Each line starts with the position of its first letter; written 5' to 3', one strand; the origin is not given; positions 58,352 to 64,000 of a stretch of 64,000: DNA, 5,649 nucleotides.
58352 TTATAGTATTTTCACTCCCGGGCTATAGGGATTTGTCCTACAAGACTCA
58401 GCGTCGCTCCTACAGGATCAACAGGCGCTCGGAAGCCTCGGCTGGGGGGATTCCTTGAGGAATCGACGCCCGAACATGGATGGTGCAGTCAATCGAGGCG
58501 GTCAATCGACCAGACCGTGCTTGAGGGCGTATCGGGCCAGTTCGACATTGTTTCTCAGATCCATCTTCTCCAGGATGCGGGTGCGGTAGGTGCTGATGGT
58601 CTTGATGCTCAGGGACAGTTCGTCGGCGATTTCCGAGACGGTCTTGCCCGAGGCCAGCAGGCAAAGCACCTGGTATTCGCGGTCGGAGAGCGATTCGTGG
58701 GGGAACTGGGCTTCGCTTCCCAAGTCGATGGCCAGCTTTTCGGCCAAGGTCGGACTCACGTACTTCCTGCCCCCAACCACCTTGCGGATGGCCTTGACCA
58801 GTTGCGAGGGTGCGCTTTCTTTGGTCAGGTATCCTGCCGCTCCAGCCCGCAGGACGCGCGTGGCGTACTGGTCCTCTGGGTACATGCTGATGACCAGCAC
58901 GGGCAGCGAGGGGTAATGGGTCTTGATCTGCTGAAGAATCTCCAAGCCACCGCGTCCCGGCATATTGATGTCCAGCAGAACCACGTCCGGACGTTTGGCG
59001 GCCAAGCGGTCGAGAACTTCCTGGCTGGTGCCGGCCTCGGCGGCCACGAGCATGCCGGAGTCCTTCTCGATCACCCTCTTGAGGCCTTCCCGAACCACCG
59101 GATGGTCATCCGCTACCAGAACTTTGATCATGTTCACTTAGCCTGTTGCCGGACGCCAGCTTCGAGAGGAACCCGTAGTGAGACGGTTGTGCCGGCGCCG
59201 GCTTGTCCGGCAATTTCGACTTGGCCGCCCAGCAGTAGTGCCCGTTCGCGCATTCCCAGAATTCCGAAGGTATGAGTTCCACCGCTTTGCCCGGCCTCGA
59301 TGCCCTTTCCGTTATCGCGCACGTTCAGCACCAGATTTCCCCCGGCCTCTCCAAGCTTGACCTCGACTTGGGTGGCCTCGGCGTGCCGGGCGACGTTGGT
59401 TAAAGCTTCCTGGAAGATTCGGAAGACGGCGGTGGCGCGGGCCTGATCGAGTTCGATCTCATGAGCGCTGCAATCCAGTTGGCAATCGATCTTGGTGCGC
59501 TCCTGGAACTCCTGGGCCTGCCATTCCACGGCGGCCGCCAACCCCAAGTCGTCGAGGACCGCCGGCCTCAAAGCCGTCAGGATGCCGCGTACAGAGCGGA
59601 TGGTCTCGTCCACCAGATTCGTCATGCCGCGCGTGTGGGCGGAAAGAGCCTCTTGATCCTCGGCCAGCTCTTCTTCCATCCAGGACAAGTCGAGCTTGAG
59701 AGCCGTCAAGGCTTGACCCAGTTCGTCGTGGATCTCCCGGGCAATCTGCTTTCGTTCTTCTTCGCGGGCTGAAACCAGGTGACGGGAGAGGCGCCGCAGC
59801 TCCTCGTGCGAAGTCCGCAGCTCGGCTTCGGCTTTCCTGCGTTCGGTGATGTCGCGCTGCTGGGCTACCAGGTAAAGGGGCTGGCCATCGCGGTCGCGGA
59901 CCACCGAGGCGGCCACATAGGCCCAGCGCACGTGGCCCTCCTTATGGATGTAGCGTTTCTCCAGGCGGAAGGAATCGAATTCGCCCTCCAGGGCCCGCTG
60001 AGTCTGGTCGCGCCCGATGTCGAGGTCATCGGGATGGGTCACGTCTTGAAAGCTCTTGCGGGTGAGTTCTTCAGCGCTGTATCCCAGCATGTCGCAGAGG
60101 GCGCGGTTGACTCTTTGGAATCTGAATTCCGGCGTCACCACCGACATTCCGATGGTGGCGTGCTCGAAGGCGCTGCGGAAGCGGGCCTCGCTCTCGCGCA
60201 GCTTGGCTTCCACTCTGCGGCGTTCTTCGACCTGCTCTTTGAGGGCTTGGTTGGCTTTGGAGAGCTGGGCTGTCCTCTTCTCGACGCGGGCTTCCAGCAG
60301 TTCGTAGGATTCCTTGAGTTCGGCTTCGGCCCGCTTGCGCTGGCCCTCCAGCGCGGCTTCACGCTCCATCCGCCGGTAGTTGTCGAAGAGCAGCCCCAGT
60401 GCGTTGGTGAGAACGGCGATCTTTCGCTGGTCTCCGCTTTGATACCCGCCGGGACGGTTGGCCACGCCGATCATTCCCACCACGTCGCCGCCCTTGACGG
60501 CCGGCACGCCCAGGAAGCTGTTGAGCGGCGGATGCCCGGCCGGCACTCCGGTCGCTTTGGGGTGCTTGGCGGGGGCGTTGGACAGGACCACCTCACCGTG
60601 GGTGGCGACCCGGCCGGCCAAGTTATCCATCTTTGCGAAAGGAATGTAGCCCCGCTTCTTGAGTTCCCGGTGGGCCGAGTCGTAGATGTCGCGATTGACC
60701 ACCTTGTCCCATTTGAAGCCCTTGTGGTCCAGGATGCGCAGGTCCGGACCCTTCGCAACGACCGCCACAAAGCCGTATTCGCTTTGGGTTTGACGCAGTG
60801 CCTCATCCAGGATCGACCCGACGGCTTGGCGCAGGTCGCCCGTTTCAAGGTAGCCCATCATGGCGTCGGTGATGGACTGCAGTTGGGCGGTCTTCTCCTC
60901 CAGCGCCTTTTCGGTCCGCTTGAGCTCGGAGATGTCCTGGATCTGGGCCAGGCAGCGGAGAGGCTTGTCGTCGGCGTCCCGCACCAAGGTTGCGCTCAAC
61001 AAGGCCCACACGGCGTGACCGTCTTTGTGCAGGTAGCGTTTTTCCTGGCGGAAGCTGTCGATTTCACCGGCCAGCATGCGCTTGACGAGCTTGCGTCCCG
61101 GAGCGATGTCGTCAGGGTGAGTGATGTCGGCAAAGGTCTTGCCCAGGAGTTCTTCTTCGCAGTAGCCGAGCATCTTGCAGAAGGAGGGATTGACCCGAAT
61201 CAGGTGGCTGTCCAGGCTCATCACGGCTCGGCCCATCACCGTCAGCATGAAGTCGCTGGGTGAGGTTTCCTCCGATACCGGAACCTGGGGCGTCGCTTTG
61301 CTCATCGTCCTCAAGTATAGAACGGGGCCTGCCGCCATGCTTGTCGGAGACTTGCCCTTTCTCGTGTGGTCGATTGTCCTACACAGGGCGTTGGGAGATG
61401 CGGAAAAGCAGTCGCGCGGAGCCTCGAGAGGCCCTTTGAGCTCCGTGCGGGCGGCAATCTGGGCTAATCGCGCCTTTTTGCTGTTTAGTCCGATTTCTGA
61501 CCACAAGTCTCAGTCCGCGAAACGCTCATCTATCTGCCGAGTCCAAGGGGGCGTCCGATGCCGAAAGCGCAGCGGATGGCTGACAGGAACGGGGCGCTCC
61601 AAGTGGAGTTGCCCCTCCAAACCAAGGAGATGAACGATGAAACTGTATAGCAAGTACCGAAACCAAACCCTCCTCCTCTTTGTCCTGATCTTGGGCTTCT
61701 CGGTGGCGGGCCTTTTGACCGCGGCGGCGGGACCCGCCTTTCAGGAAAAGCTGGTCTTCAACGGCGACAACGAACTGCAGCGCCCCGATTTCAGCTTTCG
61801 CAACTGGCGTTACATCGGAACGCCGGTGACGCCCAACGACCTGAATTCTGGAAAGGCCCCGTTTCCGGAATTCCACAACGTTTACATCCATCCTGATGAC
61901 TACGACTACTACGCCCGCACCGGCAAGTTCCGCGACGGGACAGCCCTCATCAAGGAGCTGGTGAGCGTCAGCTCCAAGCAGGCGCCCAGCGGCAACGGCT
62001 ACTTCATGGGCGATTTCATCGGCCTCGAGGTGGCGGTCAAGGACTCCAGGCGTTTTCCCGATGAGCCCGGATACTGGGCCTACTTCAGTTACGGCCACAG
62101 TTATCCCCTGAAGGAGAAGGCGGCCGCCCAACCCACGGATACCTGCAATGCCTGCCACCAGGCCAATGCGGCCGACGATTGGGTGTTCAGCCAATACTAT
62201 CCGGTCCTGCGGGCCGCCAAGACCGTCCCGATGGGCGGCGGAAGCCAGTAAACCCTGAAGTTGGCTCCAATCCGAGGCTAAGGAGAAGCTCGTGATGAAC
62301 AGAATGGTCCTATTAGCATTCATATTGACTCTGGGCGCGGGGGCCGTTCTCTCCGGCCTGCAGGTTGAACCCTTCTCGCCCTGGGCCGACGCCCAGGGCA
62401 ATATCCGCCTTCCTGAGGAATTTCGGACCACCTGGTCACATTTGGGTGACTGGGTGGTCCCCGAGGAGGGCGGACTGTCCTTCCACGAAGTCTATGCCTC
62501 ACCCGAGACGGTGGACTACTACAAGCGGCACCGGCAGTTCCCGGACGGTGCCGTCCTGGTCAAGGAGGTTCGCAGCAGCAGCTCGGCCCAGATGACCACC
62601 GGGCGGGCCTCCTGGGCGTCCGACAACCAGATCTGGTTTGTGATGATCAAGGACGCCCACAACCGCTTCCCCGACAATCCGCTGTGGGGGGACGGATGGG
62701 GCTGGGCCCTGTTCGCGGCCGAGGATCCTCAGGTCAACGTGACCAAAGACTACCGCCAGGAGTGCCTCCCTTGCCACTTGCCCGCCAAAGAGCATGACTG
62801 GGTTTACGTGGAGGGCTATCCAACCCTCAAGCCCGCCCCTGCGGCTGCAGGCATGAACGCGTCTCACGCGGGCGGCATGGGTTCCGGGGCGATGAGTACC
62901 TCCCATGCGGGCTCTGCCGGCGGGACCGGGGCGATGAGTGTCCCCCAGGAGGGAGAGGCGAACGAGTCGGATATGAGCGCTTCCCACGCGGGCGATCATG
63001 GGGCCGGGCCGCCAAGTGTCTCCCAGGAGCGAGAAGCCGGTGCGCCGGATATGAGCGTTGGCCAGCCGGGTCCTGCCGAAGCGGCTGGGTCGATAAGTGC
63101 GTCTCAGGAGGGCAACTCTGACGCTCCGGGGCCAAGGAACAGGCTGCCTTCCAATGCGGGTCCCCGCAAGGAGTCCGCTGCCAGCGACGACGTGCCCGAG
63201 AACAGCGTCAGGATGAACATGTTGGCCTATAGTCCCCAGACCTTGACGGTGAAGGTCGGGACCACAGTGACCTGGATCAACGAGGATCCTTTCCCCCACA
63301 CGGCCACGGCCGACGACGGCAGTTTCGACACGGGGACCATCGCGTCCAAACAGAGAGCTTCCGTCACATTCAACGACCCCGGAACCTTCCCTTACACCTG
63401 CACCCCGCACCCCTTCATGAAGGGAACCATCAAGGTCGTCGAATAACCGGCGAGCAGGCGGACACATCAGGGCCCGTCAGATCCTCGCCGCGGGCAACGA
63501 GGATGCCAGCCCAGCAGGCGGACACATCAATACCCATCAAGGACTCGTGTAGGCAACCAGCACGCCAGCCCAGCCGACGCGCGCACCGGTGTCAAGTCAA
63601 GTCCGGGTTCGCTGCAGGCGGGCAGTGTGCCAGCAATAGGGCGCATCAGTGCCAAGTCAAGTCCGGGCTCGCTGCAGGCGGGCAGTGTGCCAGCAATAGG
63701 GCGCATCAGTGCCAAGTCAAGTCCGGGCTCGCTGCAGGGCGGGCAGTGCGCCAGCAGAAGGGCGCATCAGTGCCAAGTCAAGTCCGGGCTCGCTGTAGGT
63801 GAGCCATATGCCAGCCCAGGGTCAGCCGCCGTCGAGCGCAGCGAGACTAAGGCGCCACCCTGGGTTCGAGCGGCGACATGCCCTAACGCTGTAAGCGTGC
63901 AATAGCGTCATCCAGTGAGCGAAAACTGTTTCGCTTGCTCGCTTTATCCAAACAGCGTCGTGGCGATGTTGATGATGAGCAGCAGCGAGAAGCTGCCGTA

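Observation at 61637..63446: Tandem cytochrome P460 paralogues, the second fused to a Met/His-rich linker and an amicyanin-like cupredoxin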

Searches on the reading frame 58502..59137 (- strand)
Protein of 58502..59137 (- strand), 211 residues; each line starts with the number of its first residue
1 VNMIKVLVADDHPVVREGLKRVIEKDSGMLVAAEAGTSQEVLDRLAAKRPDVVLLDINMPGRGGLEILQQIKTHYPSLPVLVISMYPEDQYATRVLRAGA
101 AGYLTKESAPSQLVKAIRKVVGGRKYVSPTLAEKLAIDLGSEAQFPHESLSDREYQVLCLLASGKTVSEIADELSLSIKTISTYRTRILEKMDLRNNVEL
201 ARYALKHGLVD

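Call 3: search_protein_families(library=pfam, proteins=[window:58502-59137:-], max_evalue=0.01)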
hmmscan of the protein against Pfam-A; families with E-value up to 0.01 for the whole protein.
window:58502-59137:- (211 aa): 5 families
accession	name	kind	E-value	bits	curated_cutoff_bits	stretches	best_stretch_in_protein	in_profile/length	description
PF00072.30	Response_reg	-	3.4e-32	111.3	30.2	1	6-118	1-111/111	Response regulator receiver domain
PF00196.25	GerE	-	6.7e-19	67.7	23.5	1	148-204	1-57/57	Bacterial regulatory proteins, luxR family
PF04545.22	Sigma70_r4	-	0.00024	21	24.1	1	149-192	4-48/50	Sigma-70, region 4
PF08281.18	Sigma70_r4_2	-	0.00099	19.1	25.7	1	148-192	9-54/54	Sigma-70, region 4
PF14493.12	HTH_40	-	0.0069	17.1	27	0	158-191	6-39/89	Helix-turn-helix domain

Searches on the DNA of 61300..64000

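Call 61: search_rna_families(source=window, start=61300, end=64000, threshold=evalue, max_evalue=1)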
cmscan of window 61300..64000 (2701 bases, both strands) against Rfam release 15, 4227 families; matches with E-value up to 1: 0.
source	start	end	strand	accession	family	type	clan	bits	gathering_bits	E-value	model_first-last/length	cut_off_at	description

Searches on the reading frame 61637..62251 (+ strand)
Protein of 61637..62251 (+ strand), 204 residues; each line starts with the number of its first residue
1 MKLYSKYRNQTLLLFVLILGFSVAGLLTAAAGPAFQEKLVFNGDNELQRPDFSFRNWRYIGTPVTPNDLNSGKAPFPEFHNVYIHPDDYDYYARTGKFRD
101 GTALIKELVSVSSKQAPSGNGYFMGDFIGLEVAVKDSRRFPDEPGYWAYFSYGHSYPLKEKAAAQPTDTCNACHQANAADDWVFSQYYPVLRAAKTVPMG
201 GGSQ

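Call 3: search_protein_families(library=pfam, proteins=[window:61637-62251:+], max_evalue=0.01)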
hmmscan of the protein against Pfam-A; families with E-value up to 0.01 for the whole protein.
window:61637-62251:+ (204 aa): 1 family
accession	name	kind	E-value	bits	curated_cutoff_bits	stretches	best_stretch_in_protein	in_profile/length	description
PF16694.10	Cytochrome_P460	-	2.5e-27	96.2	27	1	54-185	4-125/125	Cytochrome P460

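Call 4: search_protein_families(library=ncbifam, proteins=[window:61637-62251:+], max_evalue=0.01)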
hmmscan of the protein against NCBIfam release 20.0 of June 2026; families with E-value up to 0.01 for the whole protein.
window:61637-62251:+ (204 aa): 0 families

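Call 5: search_solved_structures(query=window:61637-62251:+, max_evalue=0.01, show_alignments=4)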
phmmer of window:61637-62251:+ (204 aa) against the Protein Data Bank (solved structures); distinct sequences matched with E-value up to 0.01: 14.
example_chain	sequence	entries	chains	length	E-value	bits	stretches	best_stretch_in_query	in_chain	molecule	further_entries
8gar_A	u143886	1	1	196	5.2e-54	186.3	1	16-198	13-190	Cytochrome P460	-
2je2_A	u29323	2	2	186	1.7e-53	184.6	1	41-198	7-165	CYTOCHROME P460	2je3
6e0x_A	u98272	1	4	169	9.5e-53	182.2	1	53-195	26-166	Cytochrome P460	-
6e17_A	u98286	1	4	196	1.1e-52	182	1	49-195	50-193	Cytochrome P460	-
6e0y_A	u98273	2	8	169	2.5e-52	180.8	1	53-195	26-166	Cytochrome P460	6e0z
6amg_A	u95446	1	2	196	7.6e-52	179.2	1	49-195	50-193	Cytochrome P460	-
6w6n_A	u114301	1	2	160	1e-51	178.9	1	53-195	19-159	Cytochrome P460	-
7ead_A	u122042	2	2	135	1.4e-10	44.4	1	75-189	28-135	Cytochrome_P460 domain-containing protein | Probable cytochrome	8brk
7zqz_A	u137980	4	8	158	9.5e-07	31.9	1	44-186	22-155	Cytochrome c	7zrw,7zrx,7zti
6hih_A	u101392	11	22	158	1.4e-06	31.4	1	44-186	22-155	Cytochrome c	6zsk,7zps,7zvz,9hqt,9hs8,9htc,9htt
9htv_A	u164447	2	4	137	2.1e-06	30.8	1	49-186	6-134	Cytochrome c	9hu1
7zs4_A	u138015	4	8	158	1.2e-05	28.3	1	44-186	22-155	Cytochrome c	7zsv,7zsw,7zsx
9hrk_A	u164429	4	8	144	0.007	19.3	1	93-186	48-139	Cytochrome P460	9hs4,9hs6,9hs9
6hiu_B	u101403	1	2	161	0.0085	19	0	93-186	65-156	Cytochrome P460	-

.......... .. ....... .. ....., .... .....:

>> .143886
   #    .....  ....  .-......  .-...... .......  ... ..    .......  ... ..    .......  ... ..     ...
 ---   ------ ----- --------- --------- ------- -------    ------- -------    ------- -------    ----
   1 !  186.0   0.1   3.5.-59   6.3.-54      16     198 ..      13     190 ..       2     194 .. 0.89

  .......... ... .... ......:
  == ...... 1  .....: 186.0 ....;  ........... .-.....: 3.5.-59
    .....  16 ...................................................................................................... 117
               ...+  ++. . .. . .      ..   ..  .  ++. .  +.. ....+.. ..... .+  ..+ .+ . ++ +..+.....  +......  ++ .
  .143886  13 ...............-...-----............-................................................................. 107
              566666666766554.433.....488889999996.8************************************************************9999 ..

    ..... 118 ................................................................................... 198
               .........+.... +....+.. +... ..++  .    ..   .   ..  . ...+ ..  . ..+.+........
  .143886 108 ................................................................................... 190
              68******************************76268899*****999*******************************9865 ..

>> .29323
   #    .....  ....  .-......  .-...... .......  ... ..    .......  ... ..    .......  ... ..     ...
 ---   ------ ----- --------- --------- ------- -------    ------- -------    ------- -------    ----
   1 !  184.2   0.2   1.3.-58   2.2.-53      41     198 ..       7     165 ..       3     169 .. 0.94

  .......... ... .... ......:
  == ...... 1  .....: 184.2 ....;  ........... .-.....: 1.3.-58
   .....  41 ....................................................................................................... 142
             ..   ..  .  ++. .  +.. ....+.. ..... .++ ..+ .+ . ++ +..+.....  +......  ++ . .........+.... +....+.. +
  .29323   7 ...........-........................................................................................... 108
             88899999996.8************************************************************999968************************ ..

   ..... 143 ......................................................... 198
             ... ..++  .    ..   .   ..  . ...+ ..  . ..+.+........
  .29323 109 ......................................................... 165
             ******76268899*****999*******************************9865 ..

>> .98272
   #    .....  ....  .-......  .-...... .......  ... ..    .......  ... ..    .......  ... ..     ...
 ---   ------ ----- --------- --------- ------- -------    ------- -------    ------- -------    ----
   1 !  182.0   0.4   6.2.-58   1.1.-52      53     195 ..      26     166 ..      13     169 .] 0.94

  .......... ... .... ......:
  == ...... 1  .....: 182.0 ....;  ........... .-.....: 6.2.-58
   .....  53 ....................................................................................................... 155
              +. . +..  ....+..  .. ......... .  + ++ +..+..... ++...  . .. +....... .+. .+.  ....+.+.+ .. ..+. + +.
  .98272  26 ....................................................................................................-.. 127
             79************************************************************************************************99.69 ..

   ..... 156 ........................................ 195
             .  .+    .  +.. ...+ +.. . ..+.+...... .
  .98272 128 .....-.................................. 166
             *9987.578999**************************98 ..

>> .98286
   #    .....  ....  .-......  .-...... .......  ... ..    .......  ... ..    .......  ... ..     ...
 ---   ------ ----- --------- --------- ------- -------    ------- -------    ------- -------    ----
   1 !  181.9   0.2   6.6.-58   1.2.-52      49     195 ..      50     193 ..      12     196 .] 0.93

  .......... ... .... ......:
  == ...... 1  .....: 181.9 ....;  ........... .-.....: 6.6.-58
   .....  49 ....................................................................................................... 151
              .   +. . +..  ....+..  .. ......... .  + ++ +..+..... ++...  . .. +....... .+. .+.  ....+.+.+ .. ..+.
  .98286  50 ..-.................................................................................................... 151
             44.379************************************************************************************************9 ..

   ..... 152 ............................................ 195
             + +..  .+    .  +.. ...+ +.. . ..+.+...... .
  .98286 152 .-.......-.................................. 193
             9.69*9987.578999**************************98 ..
